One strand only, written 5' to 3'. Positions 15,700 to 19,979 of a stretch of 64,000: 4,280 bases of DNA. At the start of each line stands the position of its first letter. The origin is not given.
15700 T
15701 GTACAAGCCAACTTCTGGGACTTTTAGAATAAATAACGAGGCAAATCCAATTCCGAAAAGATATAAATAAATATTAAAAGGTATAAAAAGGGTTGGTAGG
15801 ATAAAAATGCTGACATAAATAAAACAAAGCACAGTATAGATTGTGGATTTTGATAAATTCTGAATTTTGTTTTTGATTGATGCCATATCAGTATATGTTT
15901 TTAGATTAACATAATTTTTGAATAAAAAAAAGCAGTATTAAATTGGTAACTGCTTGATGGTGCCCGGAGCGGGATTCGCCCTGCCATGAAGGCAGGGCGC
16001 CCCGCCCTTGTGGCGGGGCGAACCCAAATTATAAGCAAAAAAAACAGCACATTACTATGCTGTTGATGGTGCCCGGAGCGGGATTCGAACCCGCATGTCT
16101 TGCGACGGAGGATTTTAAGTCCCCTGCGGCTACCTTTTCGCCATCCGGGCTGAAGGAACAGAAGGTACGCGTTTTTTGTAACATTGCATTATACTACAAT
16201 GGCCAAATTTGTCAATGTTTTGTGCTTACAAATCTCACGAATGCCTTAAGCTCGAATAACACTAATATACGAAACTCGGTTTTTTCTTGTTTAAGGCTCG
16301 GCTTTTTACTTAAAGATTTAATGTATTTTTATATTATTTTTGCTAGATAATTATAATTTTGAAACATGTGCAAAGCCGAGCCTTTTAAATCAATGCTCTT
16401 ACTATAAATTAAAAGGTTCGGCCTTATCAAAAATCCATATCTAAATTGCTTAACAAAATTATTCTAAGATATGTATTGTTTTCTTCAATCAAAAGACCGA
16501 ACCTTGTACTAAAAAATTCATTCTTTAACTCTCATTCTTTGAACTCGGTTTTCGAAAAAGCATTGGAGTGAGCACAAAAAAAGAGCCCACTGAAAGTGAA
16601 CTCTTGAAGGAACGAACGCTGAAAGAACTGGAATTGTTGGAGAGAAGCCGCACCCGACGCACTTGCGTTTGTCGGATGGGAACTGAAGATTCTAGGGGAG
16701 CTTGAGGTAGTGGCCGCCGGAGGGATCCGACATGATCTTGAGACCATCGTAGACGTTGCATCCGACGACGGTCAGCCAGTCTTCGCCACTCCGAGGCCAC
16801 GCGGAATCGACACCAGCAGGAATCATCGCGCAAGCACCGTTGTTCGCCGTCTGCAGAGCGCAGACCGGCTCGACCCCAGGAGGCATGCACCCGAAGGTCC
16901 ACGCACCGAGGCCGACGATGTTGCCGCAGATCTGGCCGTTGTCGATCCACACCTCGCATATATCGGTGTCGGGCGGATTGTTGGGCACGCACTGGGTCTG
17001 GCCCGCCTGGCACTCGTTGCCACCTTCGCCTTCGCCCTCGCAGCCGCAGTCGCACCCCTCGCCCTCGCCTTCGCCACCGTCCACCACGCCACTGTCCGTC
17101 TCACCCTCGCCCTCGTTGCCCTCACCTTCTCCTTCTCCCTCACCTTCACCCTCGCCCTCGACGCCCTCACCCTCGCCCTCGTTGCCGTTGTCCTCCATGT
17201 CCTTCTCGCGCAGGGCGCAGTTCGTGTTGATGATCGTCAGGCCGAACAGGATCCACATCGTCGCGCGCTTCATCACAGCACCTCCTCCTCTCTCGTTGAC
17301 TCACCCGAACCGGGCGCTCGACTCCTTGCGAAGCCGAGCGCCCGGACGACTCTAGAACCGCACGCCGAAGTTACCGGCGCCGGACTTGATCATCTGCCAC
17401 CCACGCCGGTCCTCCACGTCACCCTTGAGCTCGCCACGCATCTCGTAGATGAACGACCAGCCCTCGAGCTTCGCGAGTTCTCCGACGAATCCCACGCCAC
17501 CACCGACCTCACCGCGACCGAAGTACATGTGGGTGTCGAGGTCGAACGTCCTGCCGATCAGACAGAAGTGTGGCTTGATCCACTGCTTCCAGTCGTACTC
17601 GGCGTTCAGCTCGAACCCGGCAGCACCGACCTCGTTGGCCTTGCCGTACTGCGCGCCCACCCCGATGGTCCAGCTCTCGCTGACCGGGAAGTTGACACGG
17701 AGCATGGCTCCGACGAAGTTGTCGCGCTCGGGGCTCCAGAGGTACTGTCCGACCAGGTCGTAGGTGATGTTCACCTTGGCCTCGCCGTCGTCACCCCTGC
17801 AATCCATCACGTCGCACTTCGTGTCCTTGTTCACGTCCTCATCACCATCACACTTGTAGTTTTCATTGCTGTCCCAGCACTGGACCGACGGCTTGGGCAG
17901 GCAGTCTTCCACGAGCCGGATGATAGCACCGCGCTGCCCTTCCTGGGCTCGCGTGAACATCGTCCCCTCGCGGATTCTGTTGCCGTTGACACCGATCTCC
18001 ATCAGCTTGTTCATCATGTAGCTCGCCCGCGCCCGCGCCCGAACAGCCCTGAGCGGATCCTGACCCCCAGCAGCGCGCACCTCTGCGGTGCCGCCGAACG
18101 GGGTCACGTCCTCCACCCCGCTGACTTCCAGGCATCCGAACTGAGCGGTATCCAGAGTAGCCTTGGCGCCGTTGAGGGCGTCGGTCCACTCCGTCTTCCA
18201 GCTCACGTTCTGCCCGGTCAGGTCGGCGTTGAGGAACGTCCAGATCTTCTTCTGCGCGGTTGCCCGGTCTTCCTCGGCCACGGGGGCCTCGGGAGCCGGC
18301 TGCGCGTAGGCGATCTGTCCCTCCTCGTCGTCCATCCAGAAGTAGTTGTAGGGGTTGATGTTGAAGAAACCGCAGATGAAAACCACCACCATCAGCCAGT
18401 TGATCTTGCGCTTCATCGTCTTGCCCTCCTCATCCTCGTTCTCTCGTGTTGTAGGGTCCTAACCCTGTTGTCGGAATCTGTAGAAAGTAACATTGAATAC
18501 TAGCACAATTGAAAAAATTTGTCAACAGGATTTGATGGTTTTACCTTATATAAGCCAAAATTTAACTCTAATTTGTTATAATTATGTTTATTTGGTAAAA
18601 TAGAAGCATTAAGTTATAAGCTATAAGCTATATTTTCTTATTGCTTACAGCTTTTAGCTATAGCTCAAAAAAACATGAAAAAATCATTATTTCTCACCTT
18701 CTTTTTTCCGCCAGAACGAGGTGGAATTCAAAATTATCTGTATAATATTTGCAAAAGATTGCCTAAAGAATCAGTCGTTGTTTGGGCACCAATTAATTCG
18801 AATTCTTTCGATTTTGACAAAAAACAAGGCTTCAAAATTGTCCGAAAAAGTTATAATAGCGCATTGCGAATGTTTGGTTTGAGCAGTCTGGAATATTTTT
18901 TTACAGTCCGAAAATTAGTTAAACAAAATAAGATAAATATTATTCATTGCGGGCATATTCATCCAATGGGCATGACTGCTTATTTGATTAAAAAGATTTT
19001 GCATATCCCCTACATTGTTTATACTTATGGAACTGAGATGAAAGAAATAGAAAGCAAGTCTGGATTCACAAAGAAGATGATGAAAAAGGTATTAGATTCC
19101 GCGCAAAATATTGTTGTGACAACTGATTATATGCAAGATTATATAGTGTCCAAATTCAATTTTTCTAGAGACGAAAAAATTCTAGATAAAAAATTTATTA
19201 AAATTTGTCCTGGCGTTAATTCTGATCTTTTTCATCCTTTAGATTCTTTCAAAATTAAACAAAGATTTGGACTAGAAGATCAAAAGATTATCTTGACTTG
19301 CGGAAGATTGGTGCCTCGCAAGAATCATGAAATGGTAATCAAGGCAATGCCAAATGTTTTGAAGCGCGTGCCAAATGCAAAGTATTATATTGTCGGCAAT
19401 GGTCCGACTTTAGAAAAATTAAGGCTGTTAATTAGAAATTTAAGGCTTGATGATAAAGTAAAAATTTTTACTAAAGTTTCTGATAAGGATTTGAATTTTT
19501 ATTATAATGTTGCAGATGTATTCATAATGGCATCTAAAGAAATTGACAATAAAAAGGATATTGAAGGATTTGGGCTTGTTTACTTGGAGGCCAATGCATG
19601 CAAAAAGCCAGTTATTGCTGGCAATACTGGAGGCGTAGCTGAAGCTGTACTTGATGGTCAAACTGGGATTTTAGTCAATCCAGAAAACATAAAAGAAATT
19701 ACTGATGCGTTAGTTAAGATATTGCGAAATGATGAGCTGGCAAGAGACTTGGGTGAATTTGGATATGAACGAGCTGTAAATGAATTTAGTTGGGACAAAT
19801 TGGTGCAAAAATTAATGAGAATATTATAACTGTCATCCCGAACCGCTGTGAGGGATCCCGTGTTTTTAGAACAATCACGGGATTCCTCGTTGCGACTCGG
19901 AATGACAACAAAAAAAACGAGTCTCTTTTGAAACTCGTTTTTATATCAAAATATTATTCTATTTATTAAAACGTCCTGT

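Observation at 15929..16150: tRNA-Leu(TAA) with a nearby partial 3'-end duplicate split by two covarying GC-rich mini-hairpins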

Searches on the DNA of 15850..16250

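Call 52: search_rna_families(source=window, start=15850, end=16250, threshold=evalue, max_evalue=10)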
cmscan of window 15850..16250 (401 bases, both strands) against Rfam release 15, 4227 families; matches with E-value up to 10: 14.
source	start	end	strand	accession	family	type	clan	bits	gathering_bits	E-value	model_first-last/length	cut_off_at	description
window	16070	16150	-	RF00005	tRNA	Gene; tRNA;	CL00001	55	29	2.7e-11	1-71/71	no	tRNA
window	16036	16136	-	RF02435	SpF41_sRNA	Gene; sRNA;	-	24.4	52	0.11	1-105/105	no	Streptococcus sRNA SpF41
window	16069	16150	+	RF04354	Plastid-ycf2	Cis-reg;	-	23.9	65.7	0.011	1-75/75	no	Plastid-ycf2 5UTR RNA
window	15924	16019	-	RF02837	anti-hemB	Gene; sRNA;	-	22.7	49.5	0.0038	1-81/81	no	Burkholderia RNA 7 (anti-hemB)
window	15976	16019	-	RF04106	mir-1303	Gene; miRNA;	-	18.9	107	0.53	1-85/85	no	mir-1303 microRNA precursor family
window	15931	16000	+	RF00624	P9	Gene;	-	17.1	43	0.28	1-74/74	no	Pseudomonas sRNA P9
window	16078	16094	+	RF04351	Plastid-psbl-rps4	Cis-reg;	-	16.8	68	0.7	9-25/53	no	Plastid-psbl-rps4 3UTR RNA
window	15869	15933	+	RF01202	sn2991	Gene; snRNA; snoRNA; CD-box;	-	16.8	60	2.7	1-98/98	no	Small nucleolar RNA sn2991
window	15876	15964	+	RF02822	Srn266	Gene; sRNA;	-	16.5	63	3.7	1-112/112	no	Streptococcus RNA 266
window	16067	16225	+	RF02343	ar9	Gene; sRNA;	-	15.8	45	4.3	1-149/149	no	Alphaproteobacterial sRNA ar9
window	15993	16009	+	RF01716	PhotoRC-I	Cis-reg;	-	13.6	45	0.57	4-21/44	no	PhotoRC-I RNA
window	16001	16017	+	RF00624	P9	Gene;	-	13.4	43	2.6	54-70/74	no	Pseudomonas sRNA P9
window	15967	16025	-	RF02985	ftsZ-DE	Gene; sRNA;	-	13.1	72.2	5.9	1-69/69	no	ftsZ-DE RNA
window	16038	16127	-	RF01394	isrK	Gene; sRNA;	-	12.6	50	2.8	1-77/77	no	isrK Hfq binding RNA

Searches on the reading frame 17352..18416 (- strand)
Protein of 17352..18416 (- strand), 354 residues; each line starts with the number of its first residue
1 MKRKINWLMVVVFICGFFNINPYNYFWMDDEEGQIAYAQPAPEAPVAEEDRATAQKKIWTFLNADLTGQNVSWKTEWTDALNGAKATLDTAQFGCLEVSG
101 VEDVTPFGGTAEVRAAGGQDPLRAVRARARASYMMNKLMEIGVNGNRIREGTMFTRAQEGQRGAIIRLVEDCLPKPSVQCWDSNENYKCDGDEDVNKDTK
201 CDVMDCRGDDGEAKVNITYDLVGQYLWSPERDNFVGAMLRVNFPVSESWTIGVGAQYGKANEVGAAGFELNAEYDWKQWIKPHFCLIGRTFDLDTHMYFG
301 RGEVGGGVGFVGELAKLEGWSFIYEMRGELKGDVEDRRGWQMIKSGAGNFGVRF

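Call 12: find_encoding_contigs(protein=window:17352-18416:-, flank=10000, max_places=10)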
Protein window:17352-18416:- (354 aa): 1 contig read that carries it; 1 place shown.
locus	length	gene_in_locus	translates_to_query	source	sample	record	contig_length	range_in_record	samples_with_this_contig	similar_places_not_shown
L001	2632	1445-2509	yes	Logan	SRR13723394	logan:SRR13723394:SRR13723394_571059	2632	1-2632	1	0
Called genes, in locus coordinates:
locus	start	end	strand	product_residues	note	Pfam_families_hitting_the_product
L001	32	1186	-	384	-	PF13439:Glyco_transf_4, PF13477:Glyco_trans_4_2, PF13579:Glyco_trans_4_4 (weak), PF20706:GT4-conflict (weak), PF00534:Glycos_transf_1, PF13692:Glyco_trans_1_4, PF13524:Glyco_trans_1_2 (weak)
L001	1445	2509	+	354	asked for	-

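Call 13: search_protein_families(library=pfam, proteins=[window:17352-18416:-], max_evalue=0.01)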
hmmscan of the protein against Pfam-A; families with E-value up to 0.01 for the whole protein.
window:17352-18416:- (354 aa): 0 families

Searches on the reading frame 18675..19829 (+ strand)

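Call 13: search_protein_families(library=pfam, proteins=[window:18675-19829:+], max_evalue=0.01)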
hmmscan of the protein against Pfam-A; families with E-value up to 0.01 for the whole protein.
window:18675-19829:+ (384 aa): 8 families
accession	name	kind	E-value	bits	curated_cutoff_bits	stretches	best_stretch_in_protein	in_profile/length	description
PF00534.26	Glycos_transf_1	-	2.2e-44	151.5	26.4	1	193-366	4-172/172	Glycosyl transferases group 1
PF13692.12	Glyco_trans_1_4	-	2.9e-33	115.5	27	1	204-352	2-142/142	Glycosyl transferases group 1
PF13439.12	Glyco_transf_4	-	1.4e-14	54.9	28.5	1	16-166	2-157/170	Glycosyltransferase Family 4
PF13477.12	Glyco_trans_4_2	-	3.8e-08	34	23.4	1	61-150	53-139/139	Glycosyl transferase 4-like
PF13579.12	Glyco_trans_4_4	-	5.2e-07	30.6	29.7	1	16-161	1-145/158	Glycosyl transferase 4-like domain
PF13524.12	Glyco_trans_1_2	-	3.3e-06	27.5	25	1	229-381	9-143/144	Glycosyl transferase-like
PF20706.3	GT4-conflict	-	1.2e-05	25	26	1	200-328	194-323/385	Family 4 Glycosyltransferase in conflict systems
PF01973.23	MptE-like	-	0.002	18.3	34.6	0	217-266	6-55/171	6-hydroxymethylpterin diphosphokinase MptE-like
